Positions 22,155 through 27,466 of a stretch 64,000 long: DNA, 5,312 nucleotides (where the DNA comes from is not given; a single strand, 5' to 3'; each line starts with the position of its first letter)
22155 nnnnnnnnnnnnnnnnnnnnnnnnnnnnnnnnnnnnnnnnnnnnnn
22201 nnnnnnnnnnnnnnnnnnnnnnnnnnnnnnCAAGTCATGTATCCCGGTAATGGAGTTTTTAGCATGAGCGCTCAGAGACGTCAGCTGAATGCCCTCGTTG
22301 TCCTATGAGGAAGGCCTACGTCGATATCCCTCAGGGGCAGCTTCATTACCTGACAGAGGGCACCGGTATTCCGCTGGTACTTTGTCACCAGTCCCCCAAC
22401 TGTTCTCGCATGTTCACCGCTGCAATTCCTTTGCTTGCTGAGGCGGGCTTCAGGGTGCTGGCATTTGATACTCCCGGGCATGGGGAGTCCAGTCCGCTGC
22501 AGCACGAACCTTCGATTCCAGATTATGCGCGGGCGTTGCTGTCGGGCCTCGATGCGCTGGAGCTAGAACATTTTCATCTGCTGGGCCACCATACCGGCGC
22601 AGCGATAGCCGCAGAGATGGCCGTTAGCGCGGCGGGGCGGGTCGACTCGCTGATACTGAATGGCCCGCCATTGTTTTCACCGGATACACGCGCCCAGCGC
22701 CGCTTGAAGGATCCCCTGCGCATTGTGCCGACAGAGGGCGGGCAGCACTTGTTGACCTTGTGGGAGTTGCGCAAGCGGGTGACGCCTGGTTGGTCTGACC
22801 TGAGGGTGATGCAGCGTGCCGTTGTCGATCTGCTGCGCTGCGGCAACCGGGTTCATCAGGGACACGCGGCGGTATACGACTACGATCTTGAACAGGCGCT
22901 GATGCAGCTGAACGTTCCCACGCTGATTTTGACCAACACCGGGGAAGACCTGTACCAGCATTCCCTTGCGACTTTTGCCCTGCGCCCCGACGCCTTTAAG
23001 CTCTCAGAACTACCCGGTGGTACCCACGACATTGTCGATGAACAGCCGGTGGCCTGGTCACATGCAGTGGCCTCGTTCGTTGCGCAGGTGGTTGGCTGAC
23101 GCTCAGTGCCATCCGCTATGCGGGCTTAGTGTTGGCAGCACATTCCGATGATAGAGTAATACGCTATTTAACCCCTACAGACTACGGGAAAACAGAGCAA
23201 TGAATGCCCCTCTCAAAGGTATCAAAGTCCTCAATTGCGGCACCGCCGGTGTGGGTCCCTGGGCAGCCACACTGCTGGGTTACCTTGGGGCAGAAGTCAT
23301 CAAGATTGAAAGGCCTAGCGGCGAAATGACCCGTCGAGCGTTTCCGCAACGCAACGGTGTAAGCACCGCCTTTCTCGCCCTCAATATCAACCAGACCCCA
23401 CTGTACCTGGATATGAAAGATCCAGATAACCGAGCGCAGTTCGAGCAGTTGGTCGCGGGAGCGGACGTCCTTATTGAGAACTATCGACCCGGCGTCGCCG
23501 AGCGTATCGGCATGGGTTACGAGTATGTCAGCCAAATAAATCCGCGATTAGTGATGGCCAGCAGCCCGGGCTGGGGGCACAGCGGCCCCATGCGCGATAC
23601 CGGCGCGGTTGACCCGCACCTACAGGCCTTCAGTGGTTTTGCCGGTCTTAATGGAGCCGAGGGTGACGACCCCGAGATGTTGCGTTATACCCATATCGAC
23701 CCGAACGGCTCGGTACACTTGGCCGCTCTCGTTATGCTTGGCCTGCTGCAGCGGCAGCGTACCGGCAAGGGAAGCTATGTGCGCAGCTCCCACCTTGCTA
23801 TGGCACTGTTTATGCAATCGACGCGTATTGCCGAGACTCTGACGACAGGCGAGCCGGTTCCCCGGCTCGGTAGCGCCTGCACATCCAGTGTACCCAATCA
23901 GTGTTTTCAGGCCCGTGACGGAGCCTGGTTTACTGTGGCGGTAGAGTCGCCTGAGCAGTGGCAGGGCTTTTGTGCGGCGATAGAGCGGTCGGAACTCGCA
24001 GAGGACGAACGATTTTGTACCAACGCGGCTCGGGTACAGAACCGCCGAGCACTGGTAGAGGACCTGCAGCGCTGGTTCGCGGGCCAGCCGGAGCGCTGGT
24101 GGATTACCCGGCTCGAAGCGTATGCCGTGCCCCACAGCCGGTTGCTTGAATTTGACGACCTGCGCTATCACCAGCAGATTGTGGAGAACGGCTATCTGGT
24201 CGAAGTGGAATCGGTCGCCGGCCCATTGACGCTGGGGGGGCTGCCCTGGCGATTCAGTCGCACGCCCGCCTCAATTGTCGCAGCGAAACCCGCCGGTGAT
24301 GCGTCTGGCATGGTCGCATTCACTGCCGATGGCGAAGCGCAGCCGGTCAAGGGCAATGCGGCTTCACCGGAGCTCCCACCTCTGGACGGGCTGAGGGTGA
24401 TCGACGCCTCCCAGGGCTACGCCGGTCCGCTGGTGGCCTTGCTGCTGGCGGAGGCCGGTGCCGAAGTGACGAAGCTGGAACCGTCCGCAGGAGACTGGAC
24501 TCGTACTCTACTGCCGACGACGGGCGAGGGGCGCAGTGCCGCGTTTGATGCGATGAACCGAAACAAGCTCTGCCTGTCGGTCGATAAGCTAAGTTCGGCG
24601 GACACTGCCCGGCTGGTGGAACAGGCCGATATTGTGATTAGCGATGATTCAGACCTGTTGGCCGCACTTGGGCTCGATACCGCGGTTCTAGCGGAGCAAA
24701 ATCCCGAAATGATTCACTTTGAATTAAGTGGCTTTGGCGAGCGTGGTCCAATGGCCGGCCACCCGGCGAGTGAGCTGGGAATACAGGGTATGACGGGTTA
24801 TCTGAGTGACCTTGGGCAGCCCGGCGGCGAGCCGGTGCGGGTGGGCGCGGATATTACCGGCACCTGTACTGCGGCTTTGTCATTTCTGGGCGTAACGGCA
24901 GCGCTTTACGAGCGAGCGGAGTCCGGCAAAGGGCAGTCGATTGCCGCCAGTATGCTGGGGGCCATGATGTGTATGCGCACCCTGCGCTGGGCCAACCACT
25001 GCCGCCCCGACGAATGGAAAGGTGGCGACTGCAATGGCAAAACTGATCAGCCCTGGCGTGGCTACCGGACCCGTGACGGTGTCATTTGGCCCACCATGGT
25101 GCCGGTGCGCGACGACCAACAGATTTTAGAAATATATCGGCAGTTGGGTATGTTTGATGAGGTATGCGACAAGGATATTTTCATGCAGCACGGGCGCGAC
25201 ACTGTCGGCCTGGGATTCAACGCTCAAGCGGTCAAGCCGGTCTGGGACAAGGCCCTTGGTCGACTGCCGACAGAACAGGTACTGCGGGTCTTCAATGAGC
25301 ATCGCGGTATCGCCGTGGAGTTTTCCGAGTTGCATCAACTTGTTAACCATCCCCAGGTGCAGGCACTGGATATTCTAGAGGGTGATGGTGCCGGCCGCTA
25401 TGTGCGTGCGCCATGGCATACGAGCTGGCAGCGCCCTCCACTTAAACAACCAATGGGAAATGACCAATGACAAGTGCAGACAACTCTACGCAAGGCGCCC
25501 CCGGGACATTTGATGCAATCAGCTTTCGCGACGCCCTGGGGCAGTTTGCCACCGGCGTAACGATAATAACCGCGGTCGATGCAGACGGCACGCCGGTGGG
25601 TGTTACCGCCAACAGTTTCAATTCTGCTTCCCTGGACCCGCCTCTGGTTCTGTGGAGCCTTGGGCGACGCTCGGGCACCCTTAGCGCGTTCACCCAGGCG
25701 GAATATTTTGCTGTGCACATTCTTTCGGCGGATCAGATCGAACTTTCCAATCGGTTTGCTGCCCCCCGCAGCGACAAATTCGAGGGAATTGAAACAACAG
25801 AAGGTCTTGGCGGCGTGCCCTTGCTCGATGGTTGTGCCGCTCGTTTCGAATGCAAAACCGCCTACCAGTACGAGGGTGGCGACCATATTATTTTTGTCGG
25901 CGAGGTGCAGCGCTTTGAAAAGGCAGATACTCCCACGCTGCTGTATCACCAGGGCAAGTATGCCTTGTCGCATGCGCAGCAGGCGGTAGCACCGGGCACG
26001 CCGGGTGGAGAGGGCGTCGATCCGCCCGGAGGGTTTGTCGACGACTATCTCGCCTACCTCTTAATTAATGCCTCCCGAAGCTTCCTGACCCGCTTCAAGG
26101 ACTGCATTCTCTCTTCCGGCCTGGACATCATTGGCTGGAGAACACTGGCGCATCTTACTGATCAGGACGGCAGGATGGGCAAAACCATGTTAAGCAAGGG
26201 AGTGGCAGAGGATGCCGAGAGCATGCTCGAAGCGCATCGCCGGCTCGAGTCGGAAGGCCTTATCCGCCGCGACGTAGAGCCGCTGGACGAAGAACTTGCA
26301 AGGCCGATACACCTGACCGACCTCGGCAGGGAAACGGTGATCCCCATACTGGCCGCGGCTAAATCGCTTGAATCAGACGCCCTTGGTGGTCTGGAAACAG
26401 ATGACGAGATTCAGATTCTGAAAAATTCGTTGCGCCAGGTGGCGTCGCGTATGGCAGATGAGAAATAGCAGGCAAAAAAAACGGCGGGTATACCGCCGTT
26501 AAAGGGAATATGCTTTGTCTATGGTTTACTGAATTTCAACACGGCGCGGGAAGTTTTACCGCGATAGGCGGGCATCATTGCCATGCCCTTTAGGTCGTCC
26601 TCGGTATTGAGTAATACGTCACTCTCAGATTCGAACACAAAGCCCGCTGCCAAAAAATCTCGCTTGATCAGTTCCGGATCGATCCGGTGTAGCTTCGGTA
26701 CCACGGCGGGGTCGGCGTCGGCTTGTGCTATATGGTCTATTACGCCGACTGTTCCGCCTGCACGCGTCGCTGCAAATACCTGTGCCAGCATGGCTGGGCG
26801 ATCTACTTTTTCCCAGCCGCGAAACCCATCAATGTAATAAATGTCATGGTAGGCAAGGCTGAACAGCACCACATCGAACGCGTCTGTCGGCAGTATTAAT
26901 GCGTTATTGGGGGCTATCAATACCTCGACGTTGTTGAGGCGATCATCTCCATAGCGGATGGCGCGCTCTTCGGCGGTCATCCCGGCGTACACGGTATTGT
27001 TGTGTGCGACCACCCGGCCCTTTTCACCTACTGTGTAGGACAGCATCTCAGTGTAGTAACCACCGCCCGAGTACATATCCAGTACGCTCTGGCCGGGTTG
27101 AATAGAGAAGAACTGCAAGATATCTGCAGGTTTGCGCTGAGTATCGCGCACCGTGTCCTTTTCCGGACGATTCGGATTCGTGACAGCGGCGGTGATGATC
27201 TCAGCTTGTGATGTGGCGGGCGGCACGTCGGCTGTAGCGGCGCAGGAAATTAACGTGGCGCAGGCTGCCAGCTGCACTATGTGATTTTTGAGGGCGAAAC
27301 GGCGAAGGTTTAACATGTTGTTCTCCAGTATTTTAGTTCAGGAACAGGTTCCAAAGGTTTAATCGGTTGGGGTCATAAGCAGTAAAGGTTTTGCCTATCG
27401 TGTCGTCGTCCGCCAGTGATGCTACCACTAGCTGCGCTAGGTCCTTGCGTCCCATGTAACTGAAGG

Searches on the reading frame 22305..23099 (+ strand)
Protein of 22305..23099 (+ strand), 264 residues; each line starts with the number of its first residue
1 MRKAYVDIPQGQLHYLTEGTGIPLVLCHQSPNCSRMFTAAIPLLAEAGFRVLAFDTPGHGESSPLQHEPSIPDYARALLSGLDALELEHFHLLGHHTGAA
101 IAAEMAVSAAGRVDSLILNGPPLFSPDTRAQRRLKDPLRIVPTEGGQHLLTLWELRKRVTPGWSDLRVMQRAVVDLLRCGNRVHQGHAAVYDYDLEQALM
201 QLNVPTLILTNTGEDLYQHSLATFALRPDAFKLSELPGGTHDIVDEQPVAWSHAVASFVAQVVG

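Call 50: search_protein_families(library=pfam, proteins=[window:22305-23099:+])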
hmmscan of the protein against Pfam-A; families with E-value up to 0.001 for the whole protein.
window:22305-23099:+ (264 aa): 3 families
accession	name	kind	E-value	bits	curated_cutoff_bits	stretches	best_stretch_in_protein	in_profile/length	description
PF00561.26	Abhydrolase_1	-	4.5e-20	72.8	25.8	1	23-210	2-206/245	alpha/beta hydrolase fold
PF12697.13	Abhydrolase_6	-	9.3e-15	56.3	26.3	1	25-250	2-213/217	Alpha/beta hydrolase family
PF12146.15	Hydrolase_4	-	7.7e-11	42.2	27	1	25-246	8-237/239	Serine aminopeptidase, S33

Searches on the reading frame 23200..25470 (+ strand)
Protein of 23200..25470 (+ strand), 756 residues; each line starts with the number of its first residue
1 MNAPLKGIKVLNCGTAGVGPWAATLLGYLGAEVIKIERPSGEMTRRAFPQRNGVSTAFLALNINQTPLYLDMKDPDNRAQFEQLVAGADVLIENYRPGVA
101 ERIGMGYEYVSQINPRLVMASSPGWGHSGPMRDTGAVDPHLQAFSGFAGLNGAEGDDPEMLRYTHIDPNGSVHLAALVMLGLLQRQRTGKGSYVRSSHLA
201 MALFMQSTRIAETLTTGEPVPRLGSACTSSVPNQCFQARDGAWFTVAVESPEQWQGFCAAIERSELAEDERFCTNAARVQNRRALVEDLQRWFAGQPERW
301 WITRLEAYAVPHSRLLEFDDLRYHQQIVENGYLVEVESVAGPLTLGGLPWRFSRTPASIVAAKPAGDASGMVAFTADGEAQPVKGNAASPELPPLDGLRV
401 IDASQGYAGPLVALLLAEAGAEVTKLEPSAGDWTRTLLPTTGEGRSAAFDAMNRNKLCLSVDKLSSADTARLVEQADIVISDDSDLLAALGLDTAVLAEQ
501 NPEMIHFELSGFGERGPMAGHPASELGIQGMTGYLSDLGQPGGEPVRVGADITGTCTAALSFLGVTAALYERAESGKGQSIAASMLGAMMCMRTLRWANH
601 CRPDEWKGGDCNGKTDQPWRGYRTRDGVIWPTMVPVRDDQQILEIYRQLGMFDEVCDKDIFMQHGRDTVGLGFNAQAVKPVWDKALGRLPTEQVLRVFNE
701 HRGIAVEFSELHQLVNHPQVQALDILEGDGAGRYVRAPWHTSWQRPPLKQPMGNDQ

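Call 50: search_protein_families(library=pfam, proteins=[window:23200-25470:+])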
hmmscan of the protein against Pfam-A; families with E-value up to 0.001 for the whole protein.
window:23200-25470:+ (756 aa): 1 family
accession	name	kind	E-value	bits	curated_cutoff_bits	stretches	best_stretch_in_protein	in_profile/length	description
PF02515.22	CoA_transf_3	-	1e-159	532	23.3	2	5-365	1-361/366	CoA-transferase family III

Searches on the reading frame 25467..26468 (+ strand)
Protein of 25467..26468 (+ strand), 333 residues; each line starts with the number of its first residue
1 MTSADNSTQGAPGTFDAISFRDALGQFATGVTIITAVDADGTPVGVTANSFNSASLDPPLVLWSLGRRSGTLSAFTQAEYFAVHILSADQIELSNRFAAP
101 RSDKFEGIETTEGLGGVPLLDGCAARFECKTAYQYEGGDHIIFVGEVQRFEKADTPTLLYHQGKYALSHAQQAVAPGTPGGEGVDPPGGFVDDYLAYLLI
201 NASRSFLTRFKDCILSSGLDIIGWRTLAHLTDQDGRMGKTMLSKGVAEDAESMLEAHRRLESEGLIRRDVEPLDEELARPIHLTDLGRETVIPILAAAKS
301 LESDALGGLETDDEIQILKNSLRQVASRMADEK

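Call 50: search_protein_families(library=pfam, proteins=[window:25467-26468:+])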
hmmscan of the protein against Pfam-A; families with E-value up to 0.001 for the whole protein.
window:25467-26468:+ (333 aa): 1 family
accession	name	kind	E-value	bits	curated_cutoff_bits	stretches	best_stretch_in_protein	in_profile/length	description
PF01613.24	Flavin_Reduct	-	6e-43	147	27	1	25-165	2-149/153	Flavin reductase like domain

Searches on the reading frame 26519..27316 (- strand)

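Call 50: search_protein_families(library=pfam, proteins=[window:26519-27316:-])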
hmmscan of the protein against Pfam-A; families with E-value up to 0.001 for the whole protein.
window:26519-27316:- (265 aa): 2 families
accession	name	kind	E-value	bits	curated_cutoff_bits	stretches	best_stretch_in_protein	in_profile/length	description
PF01135.25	PCMT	-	5.8e-06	26.7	20.3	1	64-135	63-131/210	Protein-L-isoaspartate(D-aspartate) O-methyltransferase (PCMT)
PF01209.24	Ubie_methyltran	-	9.2e-05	22.3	20.1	1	68-193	41-152/233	ubiE/COQ5 methyltransferase family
